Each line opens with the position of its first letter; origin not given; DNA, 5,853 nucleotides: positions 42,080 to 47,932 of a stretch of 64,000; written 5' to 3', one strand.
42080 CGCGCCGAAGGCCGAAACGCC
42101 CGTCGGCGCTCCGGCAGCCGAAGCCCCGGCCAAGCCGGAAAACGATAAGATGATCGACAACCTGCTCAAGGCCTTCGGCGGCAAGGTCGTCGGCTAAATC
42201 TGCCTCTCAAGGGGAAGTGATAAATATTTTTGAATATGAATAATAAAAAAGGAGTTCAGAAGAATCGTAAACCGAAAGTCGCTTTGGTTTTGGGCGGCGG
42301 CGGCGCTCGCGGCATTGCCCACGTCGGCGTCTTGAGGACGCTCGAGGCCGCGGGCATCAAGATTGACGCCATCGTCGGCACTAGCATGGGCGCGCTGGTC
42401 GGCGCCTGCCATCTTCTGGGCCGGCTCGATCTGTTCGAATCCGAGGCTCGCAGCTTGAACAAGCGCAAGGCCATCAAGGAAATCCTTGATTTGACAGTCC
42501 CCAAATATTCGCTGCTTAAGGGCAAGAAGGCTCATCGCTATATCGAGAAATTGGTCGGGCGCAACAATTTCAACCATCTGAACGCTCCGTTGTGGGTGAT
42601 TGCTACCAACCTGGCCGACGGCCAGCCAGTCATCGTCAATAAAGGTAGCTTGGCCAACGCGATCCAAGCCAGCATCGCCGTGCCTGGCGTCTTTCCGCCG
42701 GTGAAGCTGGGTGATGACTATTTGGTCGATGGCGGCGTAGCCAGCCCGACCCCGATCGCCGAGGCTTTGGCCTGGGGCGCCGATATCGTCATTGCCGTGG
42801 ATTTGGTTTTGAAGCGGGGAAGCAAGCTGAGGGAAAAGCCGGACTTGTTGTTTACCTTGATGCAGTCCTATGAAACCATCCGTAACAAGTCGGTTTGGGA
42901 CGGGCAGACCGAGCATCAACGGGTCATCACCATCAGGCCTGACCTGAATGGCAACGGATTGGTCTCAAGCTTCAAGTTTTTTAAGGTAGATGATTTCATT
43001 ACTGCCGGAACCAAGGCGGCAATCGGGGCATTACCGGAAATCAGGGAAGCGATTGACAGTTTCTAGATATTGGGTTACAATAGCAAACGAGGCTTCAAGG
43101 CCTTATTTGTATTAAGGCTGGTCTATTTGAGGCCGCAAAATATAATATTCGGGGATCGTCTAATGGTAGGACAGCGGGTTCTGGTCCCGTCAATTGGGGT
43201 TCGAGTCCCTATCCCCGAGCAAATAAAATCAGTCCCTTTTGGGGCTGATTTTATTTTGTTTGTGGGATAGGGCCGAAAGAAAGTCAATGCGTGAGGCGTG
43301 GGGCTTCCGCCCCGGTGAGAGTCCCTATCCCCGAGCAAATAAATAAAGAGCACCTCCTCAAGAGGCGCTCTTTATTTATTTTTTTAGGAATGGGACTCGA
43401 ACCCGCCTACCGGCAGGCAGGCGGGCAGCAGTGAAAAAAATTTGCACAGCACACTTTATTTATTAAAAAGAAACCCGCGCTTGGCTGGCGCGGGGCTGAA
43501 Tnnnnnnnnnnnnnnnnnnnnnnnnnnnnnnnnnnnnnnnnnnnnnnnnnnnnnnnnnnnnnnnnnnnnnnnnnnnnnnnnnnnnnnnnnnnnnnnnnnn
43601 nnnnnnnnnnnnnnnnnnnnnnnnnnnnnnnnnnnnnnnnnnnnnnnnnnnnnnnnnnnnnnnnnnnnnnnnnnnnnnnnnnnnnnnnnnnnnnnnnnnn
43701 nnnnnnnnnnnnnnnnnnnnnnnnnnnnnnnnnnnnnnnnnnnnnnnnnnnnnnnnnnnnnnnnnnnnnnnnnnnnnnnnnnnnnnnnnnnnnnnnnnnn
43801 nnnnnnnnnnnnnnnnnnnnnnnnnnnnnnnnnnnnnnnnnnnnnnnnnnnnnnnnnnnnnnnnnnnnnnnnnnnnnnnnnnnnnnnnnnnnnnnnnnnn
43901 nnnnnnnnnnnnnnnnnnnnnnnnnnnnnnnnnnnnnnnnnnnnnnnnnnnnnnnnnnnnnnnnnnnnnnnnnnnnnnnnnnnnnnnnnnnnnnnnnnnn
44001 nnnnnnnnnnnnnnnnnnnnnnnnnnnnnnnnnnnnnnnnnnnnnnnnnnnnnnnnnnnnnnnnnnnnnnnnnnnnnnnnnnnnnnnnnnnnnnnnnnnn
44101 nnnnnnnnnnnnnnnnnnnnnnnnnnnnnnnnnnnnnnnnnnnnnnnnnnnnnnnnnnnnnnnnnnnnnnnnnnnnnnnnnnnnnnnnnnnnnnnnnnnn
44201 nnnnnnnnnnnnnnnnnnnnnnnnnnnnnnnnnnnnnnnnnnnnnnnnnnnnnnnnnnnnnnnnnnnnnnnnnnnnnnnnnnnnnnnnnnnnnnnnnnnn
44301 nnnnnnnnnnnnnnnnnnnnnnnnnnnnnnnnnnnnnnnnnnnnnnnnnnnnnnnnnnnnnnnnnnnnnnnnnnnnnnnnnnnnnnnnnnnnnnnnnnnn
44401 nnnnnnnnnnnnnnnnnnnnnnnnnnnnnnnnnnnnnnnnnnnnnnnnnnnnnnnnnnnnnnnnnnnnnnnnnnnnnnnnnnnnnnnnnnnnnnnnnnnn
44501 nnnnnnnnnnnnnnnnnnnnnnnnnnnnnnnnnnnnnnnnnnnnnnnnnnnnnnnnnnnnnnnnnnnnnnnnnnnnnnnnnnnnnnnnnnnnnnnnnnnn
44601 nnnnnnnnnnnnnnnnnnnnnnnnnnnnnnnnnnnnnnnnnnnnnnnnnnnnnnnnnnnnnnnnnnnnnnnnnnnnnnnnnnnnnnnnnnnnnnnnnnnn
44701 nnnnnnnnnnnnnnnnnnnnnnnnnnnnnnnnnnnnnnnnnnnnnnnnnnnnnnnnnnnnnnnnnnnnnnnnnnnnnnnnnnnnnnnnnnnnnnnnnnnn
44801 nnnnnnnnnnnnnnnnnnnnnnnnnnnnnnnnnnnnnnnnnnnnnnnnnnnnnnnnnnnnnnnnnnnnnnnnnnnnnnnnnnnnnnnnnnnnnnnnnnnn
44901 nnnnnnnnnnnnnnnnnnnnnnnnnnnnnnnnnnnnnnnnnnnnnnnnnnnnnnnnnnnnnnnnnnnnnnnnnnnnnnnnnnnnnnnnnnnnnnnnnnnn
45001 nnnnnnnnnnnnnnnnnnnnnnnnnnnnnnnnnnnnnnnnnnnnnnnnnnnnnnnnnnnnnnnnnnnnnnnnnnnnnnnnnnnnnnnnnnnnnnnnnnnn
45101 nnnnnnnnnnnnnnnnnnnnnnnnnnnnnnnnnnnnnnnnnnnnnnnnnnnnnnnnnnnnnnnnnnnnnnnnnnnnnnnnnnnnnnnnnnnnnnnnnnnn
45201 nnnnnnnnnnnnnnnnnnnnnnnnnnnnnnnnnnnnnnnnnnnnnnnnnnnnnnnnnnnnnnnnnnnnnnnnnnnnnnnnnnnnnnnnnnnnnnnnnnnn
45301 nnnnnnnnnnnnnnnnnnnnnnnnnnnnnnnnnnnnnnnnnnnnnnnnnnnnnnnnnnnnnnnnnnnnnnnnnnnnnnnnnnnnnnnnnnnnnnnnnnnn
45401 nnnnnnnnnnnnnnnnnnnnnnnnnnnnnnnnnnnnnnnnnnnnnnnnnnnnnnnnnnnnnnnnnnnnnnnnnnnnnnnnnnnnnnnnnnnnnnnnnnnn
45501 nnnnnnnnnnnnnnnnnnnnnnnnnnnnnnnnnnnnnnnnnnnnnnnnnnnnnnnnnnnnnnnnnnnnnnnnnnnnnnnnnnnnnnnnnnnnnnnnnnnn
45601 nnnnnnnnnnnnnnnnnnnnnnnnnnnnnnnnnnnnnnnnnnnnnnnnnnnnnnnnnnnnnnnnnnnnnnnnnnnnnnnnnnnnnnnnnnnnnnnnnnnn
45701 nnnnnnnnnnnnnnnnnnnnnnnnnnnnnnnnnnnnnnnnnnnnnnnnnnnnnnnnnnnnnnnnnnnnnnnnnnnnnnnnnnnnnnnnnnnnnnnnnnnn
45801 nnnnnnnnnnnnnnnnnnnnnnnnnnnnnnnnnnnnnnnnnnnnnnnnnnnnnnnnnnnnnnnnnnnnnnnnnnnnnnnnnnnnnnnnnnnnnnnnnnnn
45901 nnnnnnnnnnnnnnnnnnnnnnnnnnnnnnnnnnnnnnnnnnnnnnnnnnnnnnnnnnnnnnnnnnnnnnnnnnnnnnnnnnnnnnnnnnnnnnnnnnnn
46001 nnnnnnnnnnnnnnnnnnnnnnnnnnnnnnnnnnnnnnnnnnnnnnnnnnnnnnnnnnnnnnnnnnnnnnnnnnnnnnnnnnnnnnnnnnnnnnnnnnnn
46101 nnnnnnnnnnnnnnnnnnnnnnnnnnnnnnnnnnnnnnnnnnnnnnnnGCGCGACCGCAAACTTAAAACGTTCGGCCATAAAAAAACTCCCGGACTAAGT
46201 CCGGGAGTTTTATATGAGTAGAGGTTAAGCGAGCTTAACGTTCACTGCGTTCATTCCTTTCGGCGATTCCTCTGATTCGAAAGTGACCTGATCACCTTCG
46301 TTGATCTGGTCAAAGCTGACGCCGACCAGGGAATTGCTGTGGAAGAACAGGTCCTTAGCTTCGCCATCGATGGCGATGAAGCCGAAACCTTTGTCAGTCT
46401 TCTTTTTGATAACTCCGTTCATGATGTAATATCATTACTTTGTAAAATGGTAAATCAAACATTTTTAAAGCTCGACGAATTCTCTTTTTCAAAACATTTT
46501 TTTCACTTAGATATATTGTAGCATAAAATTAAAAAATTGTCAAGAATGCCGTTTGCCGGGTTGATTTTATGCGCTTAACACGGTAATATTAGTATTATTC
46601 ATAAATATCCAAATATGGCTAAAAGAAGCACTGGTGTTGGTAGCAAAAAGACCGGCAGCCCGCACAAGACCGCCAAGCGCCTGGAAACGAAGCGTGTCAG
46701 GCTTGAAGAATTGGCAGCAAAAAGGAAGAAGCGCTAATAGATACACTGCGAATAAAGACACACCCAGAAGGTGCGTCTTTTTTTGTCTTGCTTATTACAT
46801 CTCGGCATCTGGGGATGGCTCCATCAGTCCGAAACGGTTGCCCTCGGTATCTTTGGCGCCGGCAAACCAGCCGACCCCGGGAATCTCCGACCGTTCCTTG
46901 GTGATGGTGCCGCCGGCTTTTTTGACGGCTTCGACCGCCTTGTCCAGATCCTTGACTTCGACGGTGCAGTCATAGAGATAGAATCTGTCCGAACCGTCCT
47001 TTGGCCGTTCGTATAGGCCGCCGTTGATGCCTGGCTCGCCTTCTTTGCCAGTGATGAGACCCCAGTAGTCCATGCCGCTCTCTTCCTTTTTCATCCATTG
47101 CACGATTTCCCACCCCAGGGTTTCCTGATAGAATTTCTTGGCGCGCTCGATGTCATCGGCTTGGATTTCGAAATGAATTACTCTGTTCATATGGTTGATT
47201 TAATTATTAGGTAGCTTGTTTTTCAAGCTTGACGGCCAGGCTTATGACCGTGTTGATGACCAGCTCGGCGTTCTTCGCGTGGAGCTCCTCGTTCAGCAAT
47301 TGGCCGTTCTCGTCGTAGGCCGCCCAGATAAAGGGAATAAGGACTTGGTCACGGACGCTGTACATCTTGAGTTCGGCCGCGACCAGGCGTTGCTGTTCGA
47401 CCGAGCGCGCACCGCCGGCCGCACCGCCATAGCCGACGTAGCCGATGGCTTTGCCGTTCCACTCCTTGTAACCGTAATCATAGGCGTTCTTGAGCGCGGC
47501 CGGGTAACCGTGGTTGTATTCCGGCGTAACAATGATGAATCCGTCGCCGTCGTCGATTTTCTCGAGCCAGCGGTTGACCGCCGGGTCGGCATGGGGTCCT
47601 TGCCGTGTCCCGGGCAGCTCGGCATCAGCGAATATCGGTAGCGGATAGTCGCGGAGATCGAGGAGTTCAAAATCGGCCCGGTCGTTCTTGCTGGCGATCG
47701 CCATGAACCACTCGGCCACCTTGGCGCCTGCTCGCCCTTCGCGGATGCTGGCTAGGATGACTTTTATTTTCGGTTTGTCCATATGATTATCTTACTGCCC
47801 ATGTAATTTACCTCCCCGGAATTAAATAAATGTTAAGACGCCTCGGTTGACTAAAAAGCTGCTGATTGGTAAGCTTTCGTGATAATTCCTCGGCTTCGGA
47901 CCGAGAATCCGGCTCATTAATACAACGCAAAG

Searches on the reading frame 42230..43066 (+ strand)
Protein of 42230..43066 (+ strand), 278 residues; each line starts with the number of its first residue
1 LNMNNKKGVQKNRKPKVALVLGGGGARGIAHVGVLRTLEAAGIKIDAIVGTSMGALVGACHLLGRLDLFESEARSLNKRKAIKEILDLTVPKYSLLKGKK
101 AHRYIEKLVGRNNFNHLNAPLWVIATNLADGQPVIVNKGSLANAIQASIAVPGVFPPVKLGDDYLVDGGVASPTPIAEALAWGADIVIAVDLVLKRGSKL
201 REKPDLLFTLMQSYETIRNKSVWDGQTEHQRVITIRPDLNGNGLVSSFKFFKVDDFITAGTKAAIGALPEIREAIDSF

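Call 15: search_protein_families(library=pfam, proteins=[window:42230-43066:+])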
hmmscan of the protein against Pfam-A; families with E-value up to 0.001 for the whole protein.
window:42230-43066:+ (278 aa): 1 family
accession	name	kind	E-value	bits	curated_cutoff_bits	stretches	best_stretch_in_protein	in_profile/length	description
PF01734.28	Patatin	-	3.8e-33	115.7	27.7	1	19-180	1-191/191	Patatin-like phospholipase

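Call 64: find_homologous_proteins(query=window:42230-43066:+, max_evalue=1e-40)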
Query window:42230-43066:+ (278 aa): 77 proteins with E <= 1e-40 among 8000 candidates.
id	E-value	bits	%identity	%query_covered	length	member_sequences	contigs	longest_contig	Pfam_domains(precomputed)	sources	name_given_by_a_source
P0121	1.9e-176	603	100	99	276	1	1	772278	PF01734.28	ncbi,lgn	-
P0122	1.3e-167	574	93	99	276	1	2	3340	PF01734.28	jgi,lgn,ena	-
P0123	7.9e-162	555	91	99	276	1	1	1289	PF01734.28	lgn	-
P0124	1.4e-156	538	89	97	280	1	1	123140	PF01734.28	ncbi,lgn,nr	ncbi:hypothetical protein HGA34_04175 [Candidatus Falkowbacteria bacterium]|nr:hypothetical protein 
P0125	3.8e-154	530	86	98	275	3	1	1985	PF01734.28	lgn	-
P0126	1.6e-147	508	84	95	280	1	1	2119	PF01734.28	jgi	-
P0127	1.2e-139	482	86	90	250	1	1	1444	PF01734.28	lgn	-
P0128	8.0e-123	427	69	99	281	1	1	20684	PF01734.28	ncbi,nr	ncbi:hypothetical protein HGA64_00395 [Candidatus Falkowbacteria bacterium]|nr:hypothetical protein 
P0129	7.6e-108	378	64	97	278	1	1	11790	PF01734.28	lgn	-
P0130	2.6e-106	373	62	97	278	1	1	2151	PF01734.28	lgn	-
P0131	4.0e-101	356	62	96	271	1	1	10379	PF01734.28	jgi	jgi:NTE family protein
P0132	2.5e-88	314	56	89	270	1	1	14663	PF01734.28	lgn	-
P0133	4.3e-86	307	56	89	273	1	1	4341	PF01734.28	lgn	-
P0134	5.3e-84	300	53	95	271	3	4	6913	PF01734.28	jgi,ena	-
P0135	1.0e-79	286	49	89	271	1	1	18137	PF01734.28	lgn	-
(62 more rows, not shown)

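Call 65: find_encoding_contigs(protein=P0124, flank=2000, max_places=1)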
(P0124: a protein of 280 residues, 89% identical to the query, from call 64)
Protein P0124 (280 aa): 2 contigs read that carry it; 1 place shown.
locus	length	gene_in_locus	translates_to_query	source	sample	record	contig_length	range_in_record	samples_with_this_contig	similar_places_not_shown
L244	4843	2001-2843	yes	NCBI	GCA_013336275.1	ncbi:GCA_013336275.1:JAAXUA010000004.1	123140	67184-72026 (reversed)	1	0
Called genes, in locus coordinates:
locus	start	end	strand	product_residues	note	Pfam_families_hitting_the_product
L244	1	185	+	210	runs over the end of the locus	-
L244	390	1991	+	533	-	PF05496:RuvB_N (faint), PF13177:DNA_pol3_delta2, PF13401:AAA_22 (faint), PF00004:AAA, PF22608:DNAX_ATPase_lid, PF12169:DNA_pol3_gamma3, PF20964:DnaX_C (weak)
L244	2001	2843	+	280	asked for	PF01734:Patatin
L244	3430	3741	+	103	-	-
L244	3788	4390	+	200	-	PF08010:Phage_30_3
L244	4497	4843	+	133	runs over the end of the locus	-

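Call 66: find_encoding_contigs(protein=P0122, flank=2000, max_places=1)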
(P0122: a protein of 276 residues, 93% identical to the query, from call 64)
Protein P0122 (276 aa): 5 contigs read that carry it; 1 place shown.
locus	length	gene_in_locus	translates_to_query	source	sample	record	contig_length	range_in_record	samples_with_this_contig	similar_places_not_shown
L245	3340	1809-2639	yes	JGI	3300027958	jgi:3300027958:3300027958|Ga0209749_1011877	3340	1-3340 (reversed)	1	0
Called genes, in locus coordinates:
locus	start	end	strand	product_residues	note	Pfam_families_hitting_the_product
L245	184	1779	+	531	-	PF05496:RuvB_N (faint), PF13177:DNA_pol3_delta2, PF13401:AAA_22 (faint), PF00004:AAA, PF22608:DNAX_ATPase_lid, PF12169:DNA_pol3_gamma3, PF20964:DnaX_C (weak)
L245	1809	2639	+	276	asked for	PF01734:Patatin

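Call 67: find_encoding_contigs(protein=P0128, flank=2000, max_places=1)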
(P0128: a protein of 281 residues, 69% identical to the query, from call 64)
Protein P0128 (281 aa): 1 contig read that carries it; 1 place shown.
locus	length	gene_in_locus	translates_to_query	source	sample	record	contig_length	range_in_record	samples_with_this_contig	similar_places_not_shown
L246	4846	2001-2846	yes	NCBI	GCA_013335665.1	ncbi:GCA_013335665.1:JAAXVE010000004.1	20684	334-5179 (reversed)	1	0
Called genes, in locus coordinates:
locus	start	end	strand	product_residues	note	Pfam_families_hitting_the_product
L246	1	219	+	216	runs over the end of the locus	-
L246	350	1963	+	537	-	PF05496:RuvB_N (faint), PF13177:DNA_pol3_delta2, PF13401:AAA_22 (faint), PF00004:AAA, PF22608:DNAX_ATPase_lid, PF12169:DNA_pol3_gamma3, PF20964:DnaX_C (weak)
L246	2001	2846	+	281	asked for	PF01734:Patatin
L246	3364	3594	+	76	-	-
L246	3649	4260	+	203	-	-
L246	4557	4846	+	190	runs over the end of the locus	-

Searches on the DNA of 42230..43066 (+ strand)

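Call 72: search_rna_families(sources=[L244, L245, L246], threshold=evalue, max_evalue=0.1, show_alignments=3)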
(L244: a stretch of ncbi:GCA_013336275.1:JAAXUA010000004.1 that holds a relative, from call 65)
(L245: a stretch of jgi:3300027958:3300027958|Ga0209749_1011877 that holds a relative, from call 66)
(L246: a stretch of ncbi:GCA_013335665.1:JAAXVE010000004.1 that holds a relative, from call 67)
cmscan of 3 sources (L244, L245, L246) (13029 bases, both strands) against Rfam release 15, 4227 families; matches with E-value up to 0.1: 6.
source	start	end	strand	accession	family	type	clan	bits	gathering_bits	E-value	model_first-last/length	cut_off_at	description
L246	2909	2979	+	RF00005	tRNA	Gene; tRNA;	CL00001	56.5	29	3.3e-10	1-71/71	no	tRNA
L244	2906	2976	+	RF00005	tRNA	Gene; tRNA;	CL00001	55.6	29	6e-10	1-71/71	no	tRNA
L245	2701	2771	+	RF00005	tRNA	Gene; tRNA;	CL00001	55.6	29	6e-10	1-71/71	no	tRNA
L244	3066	3164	+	RF04211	MIR5185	Gene; miRNA;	-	29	101.7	0.033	1-111/111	no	MIR5185 microRNA precursor family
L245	2889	2938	+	RF02616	SSRC8_2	Gene; sRNA;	-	28.1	72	0.00011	1-281/281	no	Streptococcus sRNA 8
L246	3266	3322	+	RF04276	MIR4371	Gene; miRNA;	CL00144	24.6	110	0.094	1-158/158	no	MIR4371 microRNA precursor family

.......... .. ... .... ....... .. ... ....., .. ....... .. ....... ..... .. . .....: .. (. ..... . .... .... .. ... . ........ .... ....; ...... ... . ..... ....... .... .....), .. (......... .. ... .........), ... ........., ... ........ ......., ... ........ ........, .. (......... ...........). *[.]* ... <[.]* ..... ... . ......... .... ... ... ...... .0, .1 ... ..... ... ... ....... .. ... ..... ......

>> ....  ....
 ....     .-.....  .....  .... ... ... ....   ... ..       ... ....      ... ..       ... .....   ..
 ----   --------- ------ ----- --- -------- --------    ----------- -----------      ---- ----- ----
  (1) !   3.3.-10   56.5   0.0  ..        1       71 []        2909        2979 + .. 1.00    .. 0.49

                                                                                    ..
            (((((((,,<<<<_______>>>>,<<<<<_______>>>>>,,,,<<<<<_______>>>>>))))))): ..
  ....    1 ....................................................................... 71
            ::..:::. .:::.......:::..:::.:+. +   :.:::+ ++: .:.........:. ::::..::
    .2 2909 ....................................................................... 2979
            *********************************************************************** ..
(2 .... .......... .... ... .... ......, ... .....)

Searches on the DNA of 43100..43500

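Call 9: search_rna_families(source=window, start=43100, end=43500, threshold=evalue, max_evalue=10, show_alignments=3)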
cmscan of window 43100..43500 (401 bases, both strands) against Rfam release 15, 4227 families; matches with E-value up to 10: 19.
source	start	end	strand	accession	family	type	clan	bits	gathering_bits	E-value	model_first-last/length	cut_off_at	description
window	43149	43219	+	RF00005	tRNA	Gene; tRNA;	CL00001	55.6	29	1.8e-11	1-71/71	no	tRNA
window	43315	43402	-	RF03556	mir-559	Gene; miRNA;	-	29.4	95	0.00094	1-91/91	no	mir-559 microRNA precursor family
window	43320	43398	-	RF03812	mir-BART19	Gene; miRNA;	-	25.7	100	0.0048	1-93/93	no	mir-BART19 microRNA precursor family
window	43339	43478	-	RF04182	GibS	Gene; sRNA;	-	21.5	115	0.88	1-142/142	no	GibS sRNA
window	43328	43390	-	RF04133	MIR2646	Gene; miRNA;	-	21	245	0.019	1-256/256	no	MIR2646 microRNA precursor family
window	43189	43257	+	RF01489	sbrA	Gene; sRNA;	-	19.3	45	0.16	1-71/71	no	Listeria sRNA sbrA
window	43344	43392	-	RF02607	AbsR25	Gene; sRNA;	-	19.3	47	0.49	1-164/164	no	Acinetobacter sRNA 25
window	43329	43390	+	RF04097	MIR2630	Gene; miRNA;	-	18.5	144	0.21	1-229/229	no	MIR2630 microRNA precursor family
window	43314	43403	+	RF04133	MIR2646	Gene; miRNA;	-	18.1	245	0.1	25-232/256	no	MIR2646 microRNA precursor family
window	43218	43260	+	RF00971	mir-578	Gene; miRNA;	-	17.9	98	1.5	1-84/84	no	mir-578 microRNA precursor family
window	43339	43378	-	RF00872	mir-652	Gene; miRNA;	-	17.3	73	0.74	1-82/82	no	mir-652 microRNA precursor family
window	43465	43500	-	RF02278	Betaproteobacteria_toxic_sRNA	Gene; sRNA;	-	16.6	50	0.73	31-64/64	5'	Betaproteobacteria toxic small RNA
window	43394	43475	-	RF01733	atoC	Cis-reg;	-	16.4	50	2.8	1-93/93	no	atoC RNA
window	43342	43373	-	RF02054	STnc420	Gene; sRNA;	-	15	70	4.8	27-54/58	no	Salmonella enterica sRNA STnc420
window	43207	43273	+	RF04097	MIR2630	Gene; miRNA;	-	14.3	144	2.2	1-229/229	no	MIR2630 microRNA precursor family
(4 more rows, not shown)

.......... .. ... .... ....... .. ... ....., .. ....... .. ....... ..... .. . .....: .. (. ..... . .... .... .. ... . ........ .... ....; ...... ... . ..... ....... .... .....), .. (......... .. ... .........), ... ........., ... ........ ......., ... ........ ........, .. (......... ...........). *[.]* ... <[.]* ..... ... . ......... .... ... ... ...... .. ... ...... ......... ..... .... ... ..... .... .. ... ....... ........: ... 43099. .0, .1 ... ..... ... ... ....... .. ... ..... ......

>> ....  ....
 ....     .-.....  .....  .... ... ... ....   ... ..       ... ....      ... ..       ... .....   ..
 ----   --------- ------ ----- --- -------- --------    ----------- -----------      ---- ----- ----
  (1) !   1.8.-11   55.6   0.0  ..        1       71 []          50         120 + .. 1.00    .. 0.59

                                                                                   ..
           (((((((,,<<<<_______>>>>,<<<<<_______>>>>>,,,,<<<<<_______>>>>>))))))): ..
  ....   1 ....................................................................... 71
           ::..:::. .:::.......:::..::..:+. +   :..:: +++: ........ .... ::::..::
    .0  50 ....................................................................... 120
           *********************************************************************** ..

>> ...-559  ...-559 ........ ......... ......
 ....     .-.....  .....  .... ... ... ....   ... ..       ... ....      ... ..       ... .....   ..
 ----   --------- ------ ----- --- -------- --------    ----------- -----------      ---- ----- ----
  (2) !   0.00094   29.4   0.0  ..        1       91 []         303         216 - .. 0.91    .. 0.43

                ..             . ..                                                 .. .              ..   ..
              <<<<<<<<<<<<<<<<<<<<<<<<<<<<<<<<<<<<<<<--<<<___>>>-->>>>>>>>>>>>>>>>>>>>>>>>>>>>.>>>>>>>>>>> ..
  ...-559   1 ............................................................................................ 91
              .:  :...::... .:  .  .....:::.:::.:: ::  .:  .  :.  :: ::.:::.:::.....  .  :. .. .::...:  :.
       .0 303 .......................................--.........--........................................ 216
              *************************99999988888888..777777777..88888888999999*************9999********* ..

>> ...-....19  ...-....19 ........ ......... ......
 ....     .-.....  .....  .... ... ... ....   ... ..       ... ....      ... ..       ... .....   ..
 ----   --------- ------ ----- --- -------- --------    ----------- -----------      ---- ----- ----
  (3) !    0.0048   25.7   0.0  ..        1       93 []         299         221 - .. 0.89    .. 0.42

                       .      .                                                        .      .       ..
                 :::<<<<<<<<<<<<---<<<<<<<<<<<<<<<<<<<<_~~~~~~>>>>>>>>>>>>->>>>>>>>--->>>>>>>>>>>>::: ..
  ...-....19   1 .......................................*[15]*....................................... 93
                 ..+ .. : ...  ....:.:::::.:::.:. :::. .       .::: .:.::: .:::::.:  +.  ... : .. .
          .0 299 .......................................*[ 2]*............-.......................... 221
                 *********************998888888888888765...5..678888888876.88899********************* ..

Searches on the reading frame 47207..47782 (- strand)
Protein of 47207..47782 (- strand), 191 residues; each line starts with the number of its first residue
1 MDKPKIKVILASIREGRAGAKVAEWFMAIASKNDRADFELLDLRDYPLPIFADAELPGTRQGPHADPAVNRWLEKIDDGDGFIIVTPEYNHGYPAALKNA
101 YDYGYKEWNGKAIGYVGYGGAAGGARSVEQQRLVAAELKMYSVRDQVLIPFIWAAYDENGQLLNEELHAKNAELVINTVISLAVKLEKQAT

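Call 76: search_protein_families(library=pfam, max_evalue=0.00001, proteins=[window:47207-47782:-])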
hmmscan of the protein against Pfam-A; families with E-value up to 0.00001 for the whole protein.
window:47207-47782:- (191 aa): 2 families
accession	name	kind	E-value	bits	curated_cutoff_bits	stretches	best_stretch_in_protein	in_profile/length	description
PF03358.20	FMN_red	-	2.7e-38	131.3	24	1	4-153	1-151/152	NADPH-dependent FMN reductase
PF02525.22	Flavodoxin_2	-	1.1e-09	38.7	27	1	5-103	2-102/198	Flavodoxin-like fold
